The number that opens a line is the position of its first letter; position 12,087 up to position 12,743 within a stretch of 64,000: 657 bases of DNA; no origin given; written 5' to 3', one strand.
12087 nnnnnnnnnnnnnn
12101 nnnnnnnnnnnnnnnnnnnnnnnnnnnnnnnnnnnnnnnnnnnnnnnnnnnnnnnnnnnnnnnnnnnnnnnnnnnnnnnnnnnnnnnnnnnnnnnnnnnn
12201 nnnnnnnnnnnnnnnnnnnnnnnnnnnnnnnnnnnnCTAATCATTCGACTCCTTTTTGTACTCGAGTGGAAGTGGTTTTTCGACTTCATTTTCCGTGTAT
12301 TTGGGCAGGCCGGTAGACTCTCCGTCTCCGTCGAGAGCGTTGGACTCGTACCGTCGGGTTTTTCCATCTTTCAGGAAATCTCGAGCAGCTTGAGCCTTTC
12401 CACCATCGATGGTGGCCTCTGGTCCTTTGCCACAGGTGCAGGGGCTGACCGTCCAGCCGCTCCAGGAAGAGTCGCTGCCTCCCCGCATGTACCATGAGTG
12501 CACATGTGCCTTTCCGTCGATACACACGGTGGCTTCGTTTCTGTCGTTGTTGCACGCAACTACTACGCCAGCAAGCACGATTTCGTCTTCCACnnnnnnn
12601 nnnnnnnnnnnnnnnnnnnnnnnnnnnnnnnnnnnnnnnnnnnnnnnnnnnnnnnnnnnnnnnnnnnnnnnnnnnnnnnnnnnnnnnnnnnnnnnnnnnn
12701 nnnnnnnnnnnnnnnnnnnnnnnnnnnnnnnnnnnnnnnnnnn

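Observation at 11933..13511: Near-perfect divergent consensus promoters linking a TrmB-family regulator to a two-gene operon of unknown function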

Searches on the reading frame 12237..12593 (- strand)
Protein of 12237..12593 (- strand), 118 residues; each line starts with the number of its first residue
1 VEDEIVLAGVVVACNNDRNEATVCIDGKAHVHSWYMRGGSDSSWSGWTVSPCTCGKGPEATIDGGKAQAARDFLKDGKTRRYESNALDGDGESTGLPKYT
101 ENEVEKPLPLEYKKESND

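Call 4: search_protein_families(library=pfam, proteins=[window:12237-12593:-], max_evalue=1)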
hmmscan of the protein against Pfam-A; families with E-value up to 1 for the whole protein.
window:12237-12593:- (118 aa): 0 families

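Call 8: search_protein_families(library=ncbifam, proteins=[window:12237-12593:-], max_evalue=1)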
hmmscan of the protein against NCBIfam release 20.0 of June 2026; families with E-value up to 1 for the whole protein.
window:12237-12593:- (118 aa): 0 families

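Call 9: search_protein_families(library=padloc, proteins=[window:12237-12593:-], max_evalue=1)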
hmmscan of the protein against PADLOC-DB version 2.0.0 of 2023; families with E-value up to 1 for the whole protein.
window:12237-12593:- (118 aa): 0 families

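Call 10: search_protein_families(library=phrogs, proteins=[window:12237-12593:-], max_evalue=1)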
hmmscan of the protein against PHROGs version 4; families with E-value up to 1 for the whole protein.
window:12237-12593:- (118 aa): 2 families
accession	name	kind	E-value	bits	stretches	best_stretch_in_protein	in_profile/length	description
phrog_31156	-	unknown function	0.049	14.5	1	1-63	1-58/86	-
phrog_2989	-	unknown function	0.33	12.2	0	13-32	16-35/97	-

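Call 11: find_homologous_proteins(query=window:12237-12593:-, max_evalue=0.01)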
Query window:12237-12593:- (118 aa): 1 proteins with E <= 0.01 among 7 candidates.
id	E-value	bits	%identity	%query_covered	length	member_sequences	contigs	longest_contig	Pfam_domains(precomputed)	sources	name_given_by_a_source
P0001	6.2e-76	270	100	100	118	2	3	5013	-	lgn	-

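Call 13: find_encoding_contigs(protein=P0001, flank=10000, max_places=10)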
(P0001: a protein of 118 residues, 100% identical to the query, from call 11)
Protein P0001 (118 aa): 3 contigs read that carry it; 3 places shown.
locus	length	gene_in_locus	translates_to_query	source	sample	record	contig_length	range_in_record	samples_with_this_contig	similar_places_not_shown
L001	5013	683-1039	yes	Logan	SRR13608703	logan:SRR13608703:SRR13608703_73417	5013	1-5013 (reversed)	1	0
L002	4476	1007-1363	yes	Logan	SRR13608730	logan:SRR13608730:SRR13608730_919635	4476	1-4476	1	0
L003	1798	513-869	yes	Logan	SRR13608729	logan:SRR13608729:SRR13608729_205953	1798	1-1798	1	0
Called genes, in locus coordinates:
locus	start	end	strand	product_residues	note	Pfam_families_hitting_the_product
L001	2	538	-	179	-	?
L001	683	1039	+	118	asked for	-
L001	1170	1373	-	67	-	-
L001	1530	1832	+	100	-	-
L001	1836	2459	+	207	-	PF18884:TSP3_bac, PF03734:YkuD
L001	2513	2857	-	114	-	-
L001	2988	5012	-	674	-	?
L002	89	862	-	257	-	PF01978:TrmB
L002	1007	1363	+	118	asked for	-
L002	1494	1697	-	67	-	-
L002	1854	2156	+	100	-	-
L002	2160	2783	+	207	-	PF18884:TSP3_bac, PF03734:YkuD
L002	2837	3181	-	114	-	-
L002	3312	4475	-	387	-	?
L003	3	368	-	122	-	?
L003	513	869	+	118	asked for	-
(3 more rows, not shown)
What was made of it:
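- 11933..12244 (-): w103, a 103-aa ORF overlapping the w118 stop by 8 nt. It has no homologue and its coding status is probable, not proven. The Logan gene caller called an antisense 67-aa ORF instead (call 13).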

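Call 22: search_protein_representatives(protein=window:12237-12593:-)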
Query: 118 residues. Proteins with E-value up to 0.001 (for the whole library): 5; up to 1e-10: 2; up to 1e-30: 0. The best 5 are listed.
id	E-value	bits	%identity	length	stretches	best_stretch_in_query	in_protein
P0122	1.1e-28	115.8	52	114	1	15-115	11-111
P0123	2.9e-22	95.2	51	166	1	1-112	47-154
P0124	5.9e-07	45.7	43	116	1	15-82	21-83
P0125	1.1e-05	41.7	44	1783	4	15-55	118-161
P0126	2.4e-05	40.5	24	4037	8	17-70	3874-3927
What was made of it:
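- Tried and rejected: Giant-protein hits: the matches of w118 to proteins P0125 and P0126 (call 22) rest on a W-S-G-W-type stretch inside repeated domains.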

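Call 24: find_encoding_contigs(protein=P0122, flank=6000, max_places=4)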
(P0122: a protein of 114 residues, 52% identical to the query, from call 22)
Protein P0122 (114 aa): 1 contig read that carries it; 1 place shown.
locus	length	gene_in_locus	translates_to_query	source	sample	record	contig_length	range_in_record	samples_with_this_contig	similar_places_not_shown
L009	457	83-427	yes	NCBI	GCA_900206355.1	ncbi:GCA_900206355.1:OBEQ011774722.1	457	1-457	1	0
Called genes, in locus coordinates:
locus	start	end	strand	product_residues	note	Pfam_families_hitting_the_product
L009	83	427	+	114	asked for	-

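Call 25: find_encoding_contigs(protein=P0123, flank=6000, max_places=4)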
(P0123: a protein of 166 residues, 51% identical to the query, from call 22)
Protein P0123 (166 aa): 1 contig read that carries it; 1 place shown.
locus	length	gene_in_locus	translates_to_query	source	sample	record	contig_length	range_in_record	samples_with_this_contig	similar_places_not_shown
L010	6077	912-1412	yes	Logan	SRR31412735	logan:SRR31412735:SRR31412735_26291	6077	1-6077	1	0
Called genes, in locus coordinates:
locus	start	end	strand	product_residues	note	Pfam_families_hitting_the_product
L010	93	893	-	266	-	PF01978:TrmB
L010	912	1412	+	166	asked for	-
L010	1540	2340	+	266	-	-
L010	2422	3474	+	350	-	-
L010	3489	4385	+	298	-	PF08241:Methyltransf_11 (weak), PF13649:Methyltransf_25 (weak)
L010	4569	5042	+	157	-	PF01250:Ribosomal_S6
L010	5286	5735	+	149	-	PF00436:SSB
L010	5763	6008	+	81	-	PF01084:Ribosomal_S18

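Call 26: find_encoding_contigs(protein=P0124, flank=6000, max_places=4)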
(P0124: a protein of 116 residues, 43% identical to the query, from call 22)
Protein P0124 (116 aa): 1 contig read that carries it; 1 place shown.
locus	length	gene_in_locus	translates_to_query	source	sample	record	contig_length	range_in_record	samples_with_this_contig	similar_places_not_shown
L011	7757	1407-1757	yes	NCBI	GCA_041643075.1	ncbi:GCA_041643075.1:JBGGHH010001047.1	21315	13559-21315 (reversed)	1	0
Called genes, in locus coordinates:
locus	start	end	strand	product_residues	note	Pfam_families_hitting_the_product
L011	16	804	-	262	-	PF01978:TrmB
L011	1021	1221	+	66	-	-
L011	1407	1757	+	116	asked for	-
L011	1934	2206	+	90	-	-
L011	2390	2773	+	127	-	-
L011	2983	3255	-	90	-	-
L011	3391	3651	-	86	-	PF00312:Ribosomal_S15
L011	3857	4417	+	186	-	PF10543:ORF6N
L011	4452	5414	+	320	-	PF02899:Phage_int_SAM_1, PF13102:Phage_int_SAM_5 (faint), PF13495:Phage_int_SAM_4, PF00589:Phage_integrase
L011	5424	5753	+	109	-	PF03819:MazG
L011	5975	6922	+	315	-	-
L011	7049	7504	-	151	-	PF07963:N_methyl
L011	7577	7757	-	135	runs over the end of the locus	-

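Call 44: search_solved_structures(query=A1, max_evalue=10)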
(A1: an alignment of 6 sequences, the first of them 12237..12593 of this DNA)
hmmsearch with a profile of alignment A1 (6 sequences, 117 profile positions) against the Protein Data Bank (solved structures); distinct sequences matched with E-value up to 10: 0.

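Call 49: find_related_loci(query=A3, collection=metagenome_contigs, flank=4000)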
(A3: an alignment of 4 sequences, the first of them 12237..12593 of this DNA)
Query A3 (118 aa) in metagenome_contigs; peptide patterns used: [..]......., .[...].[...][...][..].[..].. (x = any residue, [..] = any of these).
172 stretches matched a pattern, but none encodes a relative of the query by tblastn (E <= 1e-3).

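Call 50: predict_structure(alignment_id=A3)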
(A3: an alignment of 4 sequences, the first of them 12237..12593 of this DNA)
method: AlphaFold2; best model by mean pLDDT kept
length: 118 residues; sequences in the alignment: 4
mean_pLDDT: 70.0   pTM: 0.67
mean pLDDT of the five models: 70.0, 69.0, 68.7, 68.8, 68.5
residues with pLDDT >= 90: 14; 70-90: 59; 50-70: 25; < 50: 20
segments of 3 or more residues with pLDDT < 50: 1-17, 116-118
pLDDT, mean of each block of 10 residues (from residue 1): 31 43 78 73 78 67 76 89 79 79 89 55
secondary structure, 60 per line:
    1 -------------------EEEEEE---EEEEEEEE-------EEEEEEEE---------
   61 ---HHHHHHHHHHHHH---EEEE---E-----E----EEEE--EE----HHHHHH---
elements in order: E20-25 E29-36 E44-51 H64-76 E80-83 E98-101 H110-115

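Call 71: fold_search(model_id=the predicted structure, library=pdb)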
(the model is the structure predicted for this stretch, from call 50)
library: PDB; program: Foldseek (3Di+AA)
matches with E <= 10: 387; with E <= 0.001: 0
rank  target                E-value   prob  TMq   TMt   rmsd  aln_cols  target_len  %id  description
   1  9n6e_I                5.4e-01  0.13  0.24  0.19  12.9       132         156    6  L9-targeting immunogen bound to three copies of L9 Fab (released 2025-12-10)
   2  6uxd_B                6.4e-01  0.25  0.32  0.21  10.1        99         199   11  2.0A resolution structure of the hypothetical protein CT021 from Chlamydia trachomatis (released 2020-11-11)
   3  2n6f_MODEL_1_A        8.6e-01  0.06  0.24  0.22  21.4       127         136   10  Structure of Pleiotrophin (released 2016-04-20)
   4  9c4k_B                9.1e-01  0.08  0.21  0.03  14.7       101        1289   10  Yersinia entomophaga holotoxin complex in prepore conformation (released 2025-12-31)
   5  2ynw_B                1.4e+00  0.25  0.24  0.14   4.1        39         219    5  GIM-1-2Mol native. Crystal structures of Pseudomonas aeruginosa GIM- 1: active site plasticity in metallo-beta-lactama (released 2013-07-24)
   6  9c3d                  1.4e+00  0.14  0.25  0.15   9.0        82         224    8  Crystal structure of metallo-beta-lactamase superfamily protein CcrA-like_MBL-B1 from Dyadobacter fermentans (released 2024-07-17)
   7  5a8c                  1.4e+00  0.07  0.24  0.12  12.7       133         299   10  The ultra high resolution structure of a novel alpha-L-arabinofuranosidase (CtGH43) from Clostridium thermocellum ATCC 2 (released 2016-07-27)
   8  6jv4_A                1.5e+00  0.23  0.25  0.15   3.5        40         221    8  Crystal structure of metallo-beta-lactamase VMB-1 (released 2019-11-27)
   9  3mnm_C                1.5e+00  0.06  0.23  0.25  13.7       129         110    6  Crystal structure of GAE domain of GGA2p from Saccharomyces cerevisiae (released 2010-09-08)
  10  6jv4_B                1.6e+00  0.25  0.25  0.15   3.2        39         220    8  Crystal structure of metallo-beta-lactamase VMB-1 (released 2019-11-27)
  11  5b0u_B                1.6e+00  0.06  0.18  0.14  12.6       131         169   10  Crystal structure of the mutated 19 kDa protein of Oplophorus luciferase (nanoKAZ) (released 2016-01-13)
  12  4akr_B                1.6e+00  0.03  0.18  0.10  18.7       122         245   11  Crystal Structure of the cytoplasmic actin capping protein Cap32_34 from Dictyostelium discoideum (released 2012-07-04)
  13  5cn1_A                1.7e+00  0.06  0.23  0.24  15.8       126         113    8  Crystal structure of yeast GGA1_GAE domain-P21 (released 2016-07-20)
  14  6jka_C                1.8e+00  0.15  0.24  0.14  10.7        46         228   11  Crystal structure of metallo-beta-lactamse, IMP-1, in complex with a thiazole-bearing inhibitor (released 2020-03-25)
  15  2e9g_MODEL_1_A        1.8e+00  0.06  0.25  0.23  16.5       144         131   10  Solution structure of the alpha adaptinC2 domain from human Adapter-related protein complex 1 gamma 2 subunit (released 2007-07-31)
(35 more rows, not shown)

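Call 78: find_related_loci(query=A3, collection=viral_contigs, flank=5000)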
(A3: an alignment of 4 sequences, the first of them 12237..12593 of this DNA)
Query A3 (118 aa) in viral_contigs; peptide patterns used: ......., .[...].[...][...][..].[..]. (x = any residue, [..] = any of these).
170 stretches matched a pattern, but none encodes a relative of the query by tblastn (E <= 1e-3).
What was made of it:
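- Tried and rejected: More w118 relatives: a scan of JGI metagenomes and a scan of viral contigs found none (calls 49, 78).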

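Call 89: search_dna_similar(query=window:12237-12593:-, collection=plasmids, mode=protein, max_evalue=0.01, max_rows=5)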
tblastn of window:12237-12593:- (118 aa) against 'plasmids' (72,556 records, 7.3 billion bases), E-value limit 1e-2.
No match.

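Call 90: search_dna_similar(query=window:12237-12593:-, collection=phages, mode=protein, max_evalue=0.01, max_rows=5)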
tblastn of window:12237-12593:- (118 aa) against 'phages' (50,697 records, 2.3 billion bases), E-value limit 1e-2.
No match.
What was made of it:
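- Tried and rejected: Plasmid and phage records also gave no match (calls 89, 90).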

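Call 95: search_protein_families(library=pfam, alignment_id=A1, max_evalue=5)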
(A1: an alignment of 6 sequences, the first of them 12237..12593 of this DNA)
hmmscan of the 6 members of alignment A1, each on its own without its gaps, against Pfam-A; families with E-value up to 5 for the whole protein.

A. member 1, window:12237-12593:- (118 aa): 0 families

B. families by the number of members that match (of 6 scanned): 2 families
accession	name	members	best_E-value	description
PF13973.12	DUF4222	1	0.021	Domain of unknown function (DUF4222)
PF17196.9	DUF5133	1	0.03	Protein of unknown function (DUF5133)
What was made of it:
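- On Toxin-antitoxin or defence system: Neither small protein hits PADLOC, Pfam, NCBIfam or PHROGs (calls 4, 8-10, 95).
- Checked: Neither small protein hits Pfam, NCBIfam, PADLOC or PHROGs (calls 4, 8-10, 95).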
